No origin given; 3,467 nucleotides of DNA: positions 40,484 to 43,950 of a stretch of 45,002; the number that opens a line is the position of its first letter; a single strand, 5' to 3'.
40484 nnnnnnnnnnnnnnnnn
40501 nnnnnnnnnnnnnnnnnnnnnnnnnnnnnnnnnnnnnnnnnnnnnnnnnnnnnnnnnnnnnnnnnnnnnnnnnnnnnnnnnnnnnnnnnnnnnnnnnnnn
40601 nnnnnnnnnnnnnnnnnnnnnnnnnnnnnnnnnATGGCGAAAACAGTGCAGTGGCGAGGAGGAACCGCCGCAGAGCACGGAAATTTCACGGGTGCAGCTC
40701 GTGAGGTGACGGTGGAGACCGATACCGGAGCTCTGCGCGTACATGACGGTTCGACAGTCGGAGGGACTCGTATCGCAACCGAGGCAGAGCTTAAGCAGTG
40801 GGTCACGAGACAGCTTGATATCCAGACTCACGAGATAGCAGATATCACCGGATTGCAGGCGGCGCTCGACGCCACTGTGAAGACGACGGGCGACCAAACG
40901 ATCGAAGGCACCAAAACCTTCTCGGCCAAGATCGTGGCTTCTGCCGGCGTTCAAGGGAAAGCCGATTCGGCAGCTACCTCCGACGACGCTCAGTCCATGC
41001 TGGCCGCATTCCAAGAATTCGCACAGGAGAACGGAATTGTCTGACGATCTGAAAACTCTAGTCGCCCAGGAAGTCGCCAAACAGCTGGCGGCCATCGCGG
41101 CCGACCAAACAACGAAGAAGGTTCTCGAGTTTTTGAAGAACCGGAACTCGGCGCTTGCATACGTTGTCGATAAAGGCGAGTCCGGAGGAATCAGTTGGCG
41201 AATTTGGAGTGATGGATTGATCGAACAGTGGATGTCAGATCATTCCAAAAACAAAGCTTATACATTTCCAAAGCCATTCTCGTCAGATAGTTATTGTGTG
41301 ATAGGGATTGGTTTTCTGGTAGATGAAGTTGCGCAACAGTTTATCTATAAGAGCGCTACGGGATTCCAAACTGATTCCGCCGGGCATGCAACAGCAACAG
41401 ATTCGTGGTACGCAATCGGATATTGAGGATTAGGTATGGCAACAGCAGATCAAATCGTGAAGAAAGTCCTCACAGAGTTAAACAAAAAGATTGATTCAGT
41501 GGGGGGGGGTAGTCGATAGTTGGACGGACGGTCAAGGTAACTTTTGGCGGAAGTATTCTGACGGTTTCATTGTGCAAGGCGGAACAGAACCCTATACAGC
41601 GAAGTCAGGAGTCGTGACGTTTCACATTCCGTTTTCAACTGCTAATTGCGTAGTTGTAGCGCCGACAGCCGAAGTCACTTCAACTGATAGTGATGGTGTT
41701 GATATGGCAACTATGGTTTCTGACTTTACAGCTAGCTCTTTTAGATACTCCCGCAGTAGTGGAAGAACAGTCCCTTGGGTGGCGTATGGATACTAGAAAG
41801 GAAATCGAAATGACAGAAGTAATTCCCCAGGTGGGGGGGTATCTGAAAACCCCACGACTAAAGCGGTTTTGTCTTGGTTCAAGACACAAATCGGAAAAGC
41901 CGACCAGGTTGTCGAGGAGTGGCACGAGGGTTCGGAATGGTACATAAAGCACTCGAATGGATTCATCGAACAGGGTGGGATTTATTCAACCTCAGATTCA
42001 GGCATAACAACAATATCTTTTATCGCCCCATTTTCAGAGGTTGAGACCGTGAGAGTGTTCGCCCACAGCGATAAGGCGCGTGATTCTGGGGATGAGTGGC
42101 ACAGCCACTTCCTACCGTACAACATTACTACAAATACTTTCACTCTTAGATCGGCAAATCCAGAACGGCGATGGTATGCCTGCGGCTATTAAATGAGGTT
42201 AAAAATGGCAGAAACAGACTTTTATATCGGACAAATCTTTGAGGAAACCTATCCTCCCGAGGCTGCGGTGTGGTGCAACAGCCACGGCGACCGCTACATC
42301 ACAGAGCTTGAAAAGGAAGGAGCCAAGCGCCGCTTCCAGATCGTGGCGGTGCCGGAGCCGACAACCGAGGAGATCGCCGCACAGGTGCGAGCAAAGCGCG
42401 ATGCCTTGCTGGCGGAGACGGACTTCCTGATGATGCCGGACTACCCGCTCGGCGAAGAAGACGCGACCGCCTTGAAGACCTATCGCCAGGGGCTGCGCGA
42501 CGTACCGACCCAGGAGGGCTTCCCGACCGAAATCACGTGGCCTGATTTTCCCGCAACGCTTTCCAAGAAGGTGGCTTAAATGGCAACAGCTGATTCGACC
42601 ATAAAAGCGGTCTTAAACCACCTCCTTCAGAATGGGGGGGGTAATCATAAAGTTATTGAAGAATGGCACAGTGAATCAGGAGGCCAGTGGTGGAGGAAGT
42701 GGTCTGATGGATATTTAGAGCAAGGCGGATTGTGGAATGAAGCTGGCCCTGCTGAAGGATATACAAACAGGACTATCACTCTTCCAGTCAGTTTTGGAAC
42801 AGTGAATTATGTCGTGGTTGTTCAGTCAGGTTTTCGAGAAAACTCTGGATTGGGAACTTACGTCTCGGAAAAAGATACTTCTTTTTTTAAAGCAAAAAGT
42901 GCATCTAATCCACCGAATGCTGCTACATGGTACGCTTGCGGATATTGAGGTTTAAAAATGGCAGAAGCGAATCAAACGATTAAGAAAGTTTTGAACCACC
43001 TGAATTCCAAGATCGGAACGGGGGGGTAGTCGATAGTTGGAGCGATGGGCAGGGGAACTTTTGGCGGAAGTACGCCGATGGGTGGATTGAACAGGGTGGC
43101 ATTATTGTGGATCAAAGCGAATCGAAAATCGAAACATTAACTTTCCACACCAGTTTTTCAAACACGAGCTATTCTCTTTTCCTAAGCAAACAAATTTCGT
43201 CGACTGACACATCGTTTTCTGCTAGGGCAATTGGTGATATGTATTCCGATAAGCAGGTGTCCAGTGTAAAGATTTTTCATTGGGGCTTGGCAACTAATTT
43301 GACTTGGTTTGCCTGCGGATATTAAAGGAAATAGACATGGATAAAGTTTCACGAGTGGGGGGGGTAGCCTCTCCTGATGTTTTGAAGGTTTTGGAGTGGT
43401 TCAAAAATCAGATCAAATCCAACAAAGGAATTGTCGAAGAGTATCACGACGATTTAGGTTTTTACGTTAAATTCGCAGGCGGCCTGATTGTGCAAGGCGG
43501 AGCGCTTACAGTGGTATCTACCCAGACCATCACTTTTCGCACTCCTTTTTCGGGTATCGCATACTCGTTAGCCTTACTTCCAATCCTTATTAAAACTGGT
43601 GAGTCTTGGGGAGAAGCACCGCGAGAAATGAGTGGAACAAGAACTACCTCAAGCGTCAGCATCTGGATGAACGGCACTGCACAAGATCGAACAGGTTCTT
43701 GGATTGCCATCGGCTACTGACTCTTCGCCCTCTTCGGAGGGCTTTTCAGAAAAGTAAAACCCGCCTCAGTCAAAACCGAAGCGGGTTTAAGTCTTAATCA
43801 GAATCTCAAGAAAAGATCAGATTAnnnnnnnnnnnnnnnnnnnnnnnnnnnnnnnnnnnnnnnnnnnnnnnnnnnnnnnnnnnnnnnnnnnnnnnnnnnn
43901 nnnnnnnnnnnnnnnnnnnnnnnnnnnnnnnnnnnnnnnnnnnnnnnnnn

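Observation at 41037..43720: Array of six paralogous tail-fibre tip genes, five gated by a 5' poly-G tract: candidate phase-variable host-range switch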

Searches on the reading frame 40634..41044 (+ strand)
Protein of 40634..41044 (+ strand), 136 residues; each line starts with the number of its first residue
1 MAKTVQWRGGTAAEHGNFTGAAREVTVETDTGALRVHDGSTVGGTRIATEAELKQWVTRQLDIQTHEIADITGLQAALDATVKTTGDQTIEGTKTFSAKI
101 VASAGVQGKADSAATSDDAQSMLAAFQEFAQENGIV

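Call 9: search_protein_families(library=pfam, max_evalue=1, proteins=[window:40634-41044:+])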
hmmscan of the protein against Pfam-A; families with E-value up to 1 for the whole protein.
window:40634-41044:+ (136 aa): 4 families
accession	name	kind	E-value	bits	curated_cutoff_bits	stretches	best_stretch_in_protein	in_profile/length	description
PF18454.7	Mtd_N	-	9.5e-16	57.9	26.3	1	5-41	1-37/37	Major tropism determinant N-terminal domain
PF18338.7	BppL_N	-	2.3e-06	27.4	25.8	1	81-97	5-21/25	Lower baseplate protein N-terminal domain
PF20232.3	T6SS_FHA_C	-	0.077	13.2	23.7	1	62-92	96-126/180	C-terminal domain of Type VI secretion system FHA protein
PF12789.12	PTR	-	0.093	13.3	27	1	65-80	30-45/60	Phage tail repeat like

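Call 10: search_protein_families(library=phrogs, max_evalue=0.01, proteins=[window:40634-41044:+])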
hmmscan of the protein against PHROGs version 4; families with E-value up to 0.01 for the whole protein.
window:40634-41044:+ (136 aa): 7 families
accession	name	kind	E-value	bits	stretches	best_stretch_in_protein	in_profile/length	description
phrog_9648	-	tail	1.6e-10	42.3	1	1-53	1-52/152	tail protein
phrog_10512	-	head and packaging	8.5e-06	26.2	1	22-103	274-360/444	virion structural protein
phrog_7911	-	tail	0.00011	21.5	1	77-121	287-332/915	tail protein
phrog_20004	-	unknown function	0.0012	19.9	1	71-103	140-172/177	-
phrog_26758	-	tail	0.0032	16.1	1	74-115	181-221/1308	tail fiber protein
phrog_38418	-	unknown function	0.0077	16.2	1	68-125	32-90/472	-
phrog_10304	-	head and packaging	0.0079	16.7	1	9-80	101-170/213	virion structural protein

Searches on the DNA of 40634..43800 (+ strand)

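Call 12: search_dna_similar(query=window:40634-43800:+, collection=phages, mode=distant, max_rows=20)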
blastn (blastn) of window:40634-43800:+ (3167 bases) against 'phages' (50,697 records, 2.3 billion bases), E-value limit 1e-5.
No match.

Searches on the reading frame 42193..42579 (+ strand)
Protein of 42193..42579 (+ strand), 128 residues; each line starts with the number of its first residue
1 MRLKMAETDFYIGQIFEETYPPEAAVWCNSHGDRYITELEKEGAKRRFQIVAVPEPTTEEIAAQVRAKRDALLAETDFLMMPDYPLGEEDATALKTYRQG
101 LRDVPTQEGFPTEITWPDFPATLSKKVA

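Call 9: search_protein_families(library=pfam, max_evalue=1, proteins=[window:42193-42579:+])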
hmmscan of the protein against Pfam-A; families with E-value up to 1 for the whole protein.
window:42193-42579:+ (128 aa): 2 families
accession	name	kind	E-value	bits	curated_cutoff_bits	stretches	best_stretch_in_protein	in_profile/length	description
PF16778.10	Phage_tail_APC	-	7.7e-24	83.8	26.6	1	62-120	1-59/60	Phage tail assembly chaperone protein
PF08312.17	cwf21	-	0.32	11.5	23.2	1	38-75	19-44/44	cwf21 domain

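Call 10: search_protein_families(library=phrogs, max_evalue=0.01, proteins=[window:42193-42579:+])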
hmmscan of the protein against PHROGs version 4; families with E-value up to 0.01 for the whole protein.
window:42193-42579:+ (128 aa): 12 families
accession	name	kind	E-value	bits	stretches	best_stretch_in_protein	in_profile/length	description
phrog_4912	-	tail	2.5e-27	97.1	1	52-126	133-207/226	tail fiber assembly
phrog_8716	-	tail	4.1e-17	63.8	1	42-127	57-151/152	tail fiber protein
phrog_8746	-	tail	1.4e-14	55.4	1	60-121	77-139/139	tail fiber assembly protein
phrog_188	-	tail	1.6e-14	55.2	1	42-126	96-187/207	tail fiber assembly protein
phrog_4628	-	tail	2.2e-13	51.6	1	46-121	53-125/126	tail fiber assembly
phrog_5572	-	unknown function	1e-06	30.2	1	92-123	96-127/130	-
phrog_37968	-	unknown function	1.8e-06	29.5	1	53-112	38-94/101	-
phrog_5844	-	unknown function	0.00027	21.8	1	46-124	110-197/199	-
phrog_5714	-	unknown function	0.0005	21.2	1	60-111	43-91/95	-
phrog_105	-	tail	0.0021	18.4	1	91-126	175-208/239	tail fiber assembly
phrog_4697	-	tail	0.0025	18.2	1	61-108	144-192/314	tail assembly chaperone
phrog_1795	-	tail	0.0026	17.8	1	92-126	131-165/358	tail fiber protein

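Call 75: find_encoding_contigs(protein=window:42193-42579:+, flank=3000, max_places=10)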
Protein window:42193-42579:+ (128 aa): no gene with exactly this product is on record in the collection.

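Call 76: find_encoding_contigs(protein=window:42205-42579:+, flank=3000, max_places=10)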
Protein window:42205-42579:+ (124 aa): 7 contigs read that carry it; 7 places shown.
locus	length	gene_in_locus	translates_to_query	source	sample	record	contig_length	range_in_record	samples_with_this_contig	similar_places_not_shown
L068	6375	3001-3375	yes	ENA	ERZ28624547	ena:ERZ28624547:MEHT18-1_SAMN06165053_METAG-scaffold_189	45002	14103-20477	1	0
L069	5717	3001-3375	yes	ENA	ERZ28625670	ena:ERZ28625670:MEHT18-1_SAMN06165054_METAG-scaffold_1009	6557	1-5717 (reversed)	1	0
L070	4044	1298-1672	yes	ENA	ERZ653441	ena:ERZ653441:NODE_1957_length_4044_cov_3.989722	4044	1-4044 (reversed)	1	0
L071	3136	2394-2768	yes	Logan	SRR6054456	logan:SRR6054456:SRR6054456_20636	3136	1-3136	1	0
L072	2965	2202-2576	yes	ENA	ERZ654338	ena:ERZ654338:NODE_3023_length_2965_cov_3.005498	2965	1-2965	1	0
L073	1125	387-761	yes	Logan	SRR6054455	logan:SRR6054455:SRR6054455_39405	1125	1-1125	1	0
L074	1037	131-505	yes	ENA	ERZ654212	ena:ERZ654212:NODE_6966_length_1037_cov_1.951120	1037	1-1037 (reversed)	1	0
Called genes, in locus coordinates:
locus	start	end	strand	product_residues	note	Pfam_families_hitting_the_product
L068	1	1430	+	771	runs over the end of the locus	-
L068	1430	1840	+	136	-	PF18454:Mtd_N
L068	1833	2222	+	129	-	PF21882:Gp53-like_C (weak)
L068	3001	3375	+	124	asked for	PF16778:Phage_tail_APC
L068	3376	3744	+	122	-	-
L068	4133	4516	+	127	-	PF21882:Gp53-like_C (weak)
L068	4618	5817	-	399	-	PF13609:Porin_4, PF00267:Porin_1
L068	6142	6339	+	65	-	-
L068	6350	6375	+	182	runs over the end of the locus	PF24027:DUF7338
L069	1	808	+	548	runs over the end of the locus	?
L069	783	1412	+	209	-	-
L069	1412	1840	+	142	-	-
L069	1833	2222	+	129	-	PF21882:Gp53-like_C (weak)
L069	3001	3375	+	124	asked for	PF16778:Phage_tail_APC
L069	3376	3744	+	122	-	-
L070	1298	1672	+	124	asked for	PF16778:Phage_tail_APC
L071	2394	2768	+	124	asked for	PF16778:Phage_tail_APC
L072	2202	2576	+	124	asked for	PF16778:Phage_tail_APC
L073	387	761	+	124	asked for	PF16778:Phage_tail_APC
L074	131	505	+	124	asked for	PF16778:Phage_tail_APC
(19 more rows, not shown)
